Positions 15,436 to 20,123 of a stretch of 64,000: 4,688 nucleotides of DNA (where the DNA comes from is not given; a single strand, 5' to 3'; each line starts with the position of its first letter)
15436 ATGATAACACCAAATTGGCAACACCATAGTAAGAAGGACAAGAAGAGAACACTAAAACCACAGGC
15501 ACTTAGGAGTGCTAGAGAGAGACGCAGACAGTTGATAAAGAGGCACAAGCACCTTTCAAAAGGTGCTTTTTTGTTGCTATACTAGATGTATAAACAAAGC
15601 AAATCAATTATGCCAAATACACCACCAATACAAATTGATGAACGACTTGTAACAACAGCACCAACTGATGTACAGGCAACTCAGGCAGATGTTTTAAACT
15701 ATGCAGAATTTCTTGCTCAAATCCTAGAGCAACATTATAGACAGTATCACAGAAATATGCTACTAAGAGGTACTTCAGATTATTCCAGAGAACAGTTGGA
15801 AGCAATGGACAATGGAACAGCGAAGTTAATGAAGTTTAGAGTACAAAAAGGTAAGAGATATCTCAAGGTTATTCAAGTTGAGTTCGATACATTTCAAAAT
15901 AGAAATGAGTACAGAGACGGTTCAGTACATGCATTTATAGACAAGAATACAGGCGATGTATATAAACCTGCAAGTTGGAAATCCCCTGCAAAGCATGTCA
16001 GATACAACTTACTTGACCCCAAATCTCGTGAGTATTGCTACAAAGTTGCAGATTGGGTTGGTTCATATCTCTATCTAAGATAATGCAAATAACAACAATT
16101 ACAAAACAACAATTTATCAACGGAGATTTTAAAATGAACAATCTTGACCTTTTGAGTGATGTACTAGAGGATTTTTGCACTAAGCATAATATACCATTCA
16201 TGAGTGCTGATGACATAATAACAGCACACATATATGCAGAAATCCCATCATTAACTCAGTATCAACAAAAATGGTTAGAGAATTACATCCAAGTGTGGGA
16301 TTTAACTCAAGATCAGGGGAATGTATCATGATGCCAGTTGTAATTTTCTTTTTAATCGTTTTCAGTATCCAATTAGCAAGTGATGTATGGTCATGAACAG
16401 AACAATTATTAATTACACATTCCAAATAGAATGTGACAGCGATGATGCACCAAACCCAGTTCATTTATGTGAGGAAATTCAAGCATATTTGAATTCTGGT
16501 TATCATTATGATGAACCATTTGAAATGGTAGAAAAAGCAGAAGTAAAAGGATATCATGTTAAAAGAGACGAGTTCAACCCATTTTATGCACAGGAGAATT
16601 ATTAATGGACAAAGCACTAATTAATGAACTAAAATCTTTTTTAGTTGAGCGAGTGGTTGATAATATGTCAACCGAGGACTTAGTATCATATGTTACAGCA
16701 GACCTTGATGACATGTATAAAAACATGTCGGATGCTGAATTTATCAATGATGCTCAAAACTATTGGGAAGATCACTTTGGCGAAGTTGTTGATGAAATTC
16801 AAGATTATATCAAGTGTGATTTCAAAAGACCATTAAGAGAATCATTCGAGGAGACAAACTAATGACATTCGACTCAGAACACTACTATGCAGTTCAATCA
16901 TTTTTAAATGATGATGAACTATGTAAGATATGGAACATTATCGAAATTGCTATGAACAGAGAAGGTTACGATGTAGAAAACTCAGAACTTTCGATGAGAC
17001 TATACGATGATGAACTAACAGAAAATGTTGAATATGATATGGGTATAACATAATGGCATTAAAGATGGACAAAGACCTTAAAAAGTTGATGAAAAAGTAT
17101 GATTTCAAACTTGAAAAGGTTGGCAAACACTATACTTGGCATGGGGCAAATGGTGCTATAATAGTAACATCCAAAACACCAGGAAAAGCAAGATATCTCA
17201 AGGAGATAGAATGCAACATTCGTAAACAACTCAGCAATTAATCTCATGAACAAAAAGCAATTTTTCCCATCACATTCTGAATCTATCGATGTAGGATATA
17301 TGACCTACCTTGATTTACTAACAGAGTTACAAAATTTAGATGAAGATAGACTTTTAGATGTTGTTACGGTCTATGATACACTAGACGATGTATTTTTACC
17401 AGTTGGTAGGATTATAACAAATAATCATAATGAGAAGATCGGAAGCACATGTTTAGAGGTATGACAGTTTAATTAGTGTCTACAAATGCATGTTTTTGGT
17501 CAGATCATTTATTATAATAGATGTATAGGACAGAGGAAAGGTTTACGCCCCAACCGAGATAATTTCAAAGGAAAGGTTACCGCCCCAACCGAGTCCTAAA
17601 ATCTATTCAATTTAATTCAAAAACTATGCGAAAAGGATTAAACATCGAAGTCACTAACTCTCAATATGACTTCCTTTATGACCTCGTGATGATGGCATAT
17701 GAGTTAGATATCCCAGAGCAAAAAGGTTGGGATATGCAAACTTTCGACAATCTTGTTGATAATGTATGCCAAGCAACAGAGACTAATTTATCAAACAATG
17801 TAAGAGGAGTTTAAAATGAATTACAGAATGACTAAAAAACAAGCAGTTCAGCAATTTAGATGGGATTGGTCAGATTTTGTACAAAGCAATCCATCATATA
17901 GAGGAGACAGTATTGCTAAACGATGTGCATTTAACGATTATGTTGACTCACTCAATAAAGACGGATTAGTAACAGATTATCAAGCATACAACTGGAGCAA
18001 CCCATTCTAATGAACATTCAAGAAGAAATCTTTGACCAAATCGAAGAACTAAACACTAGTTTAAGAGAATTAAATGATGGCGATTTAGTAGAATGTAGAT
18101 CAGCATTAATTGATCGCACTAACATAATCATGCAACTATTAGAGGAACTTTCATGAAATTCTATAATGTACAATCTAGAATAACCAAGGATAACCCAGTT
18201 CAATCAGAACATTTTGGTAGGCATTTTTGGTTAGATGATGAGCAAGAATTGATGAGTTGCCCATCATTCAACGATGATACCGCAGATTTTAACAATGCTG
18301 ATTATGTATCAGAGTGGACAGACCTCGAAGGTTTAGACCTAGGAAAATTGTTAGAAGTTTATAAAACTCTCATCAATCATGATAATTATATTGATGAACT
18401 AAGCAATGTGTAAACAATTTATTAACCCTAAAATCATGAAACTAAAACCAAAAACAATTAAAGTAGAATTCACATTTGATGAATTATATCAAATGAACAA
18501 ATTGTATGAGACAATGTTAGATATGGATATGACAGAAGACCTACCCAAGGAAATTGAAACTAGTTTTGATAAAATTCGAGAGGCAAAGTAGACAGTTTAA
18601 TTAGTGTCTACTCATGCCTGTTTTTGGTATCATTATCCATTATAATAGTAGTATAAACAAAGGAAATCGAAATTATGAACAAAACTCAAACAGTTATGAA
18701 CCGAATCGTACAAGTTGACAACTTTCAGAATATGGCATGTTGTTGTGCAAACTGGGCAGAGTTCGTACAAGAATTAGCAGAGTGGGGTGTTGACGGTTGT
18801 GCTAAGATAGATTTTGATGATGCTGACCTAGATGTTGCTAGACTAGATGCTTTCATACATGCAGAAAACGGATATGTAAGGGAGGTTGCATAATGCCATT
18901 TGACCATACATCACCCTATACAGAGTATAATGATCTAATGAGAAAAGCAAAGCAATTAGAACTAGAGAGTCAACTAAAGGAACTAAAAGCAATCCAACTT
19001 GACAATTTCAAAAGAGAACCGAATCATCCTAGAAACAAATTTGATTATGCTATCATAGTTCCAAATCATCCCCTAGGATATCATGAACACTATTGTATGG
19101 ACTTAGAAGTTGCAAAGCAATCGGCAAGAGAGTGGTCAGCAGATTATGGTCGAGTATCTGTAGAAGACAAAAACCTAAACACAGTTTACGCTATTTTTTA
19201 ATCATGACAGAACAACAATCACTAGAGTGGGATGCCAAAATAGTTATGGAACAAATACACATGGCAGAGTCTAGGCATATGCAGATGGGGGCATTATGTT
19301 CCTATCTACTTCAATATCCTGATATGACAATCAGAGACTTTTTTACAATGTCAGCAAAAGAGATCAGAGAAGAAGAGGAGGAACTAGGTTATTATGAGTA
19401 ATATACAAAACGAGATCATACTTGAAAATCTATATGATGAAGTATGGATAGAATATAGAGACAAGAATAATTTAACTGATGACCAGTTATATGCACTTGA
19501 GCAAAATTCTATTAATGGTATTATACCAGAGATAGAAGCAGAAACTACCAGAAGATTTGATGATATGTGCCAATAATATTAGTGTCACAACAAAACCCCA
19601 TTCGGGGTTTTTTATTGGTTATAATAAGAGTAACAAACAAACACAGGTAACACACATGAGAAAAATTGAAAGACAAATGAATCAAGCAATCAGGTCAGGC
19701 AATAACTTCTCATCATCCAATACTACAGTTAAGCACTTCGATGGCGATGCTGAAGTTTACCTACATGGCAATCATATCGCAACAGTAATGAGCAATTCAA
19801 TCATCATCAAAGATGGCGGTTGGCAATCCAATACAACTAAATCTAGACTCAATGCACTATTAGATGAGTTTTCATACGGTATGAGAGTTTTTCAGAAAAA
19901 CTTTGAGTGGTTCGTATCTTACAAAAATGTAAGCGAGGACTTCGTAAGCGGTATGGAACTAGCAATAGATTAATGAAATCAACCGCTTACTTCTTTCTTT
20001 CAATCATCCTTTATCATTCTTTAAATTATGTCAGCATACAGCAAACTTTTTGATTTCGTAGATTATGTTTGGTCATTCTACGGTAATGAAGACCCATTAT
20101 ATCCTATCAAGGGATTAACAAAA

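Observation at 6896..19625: A repeated pseudo-palindromic ~20-bp box at a fixed distance upstream of eight -10 elements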

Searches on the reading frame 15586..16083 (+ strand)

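Call 19: search_protein_families(library=pfam, proteins=[window:15586-16083:+], max_evalue=0.01)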
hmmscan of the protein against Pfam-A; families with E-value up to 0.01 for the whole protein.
window:15586-16083:+ (165 aa): 1 family
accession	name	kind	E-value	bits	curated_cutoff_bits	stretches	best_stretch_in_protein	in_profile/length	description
PF24835.1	DUF7717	-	1.4e-34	119.2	27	1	30-163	12-116/117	Family of unknown function (DUF7717)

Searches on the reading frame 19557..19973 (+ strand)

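Call 19: search_protein_families(library=pfam, proteins=[window:19557-19973:+], max_evalue=0.01)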
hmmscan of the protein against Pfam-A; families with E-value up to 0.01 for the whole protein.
window:19557-19973:+ (138 aa): 1 family
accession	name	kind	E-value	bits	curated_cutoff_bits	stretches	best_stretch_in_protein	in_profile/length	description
PF23790.1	Kyano_Gp96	-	1.4e-42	144.7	27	1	34-135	1-109/110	Kyanoviridae Gp96 protein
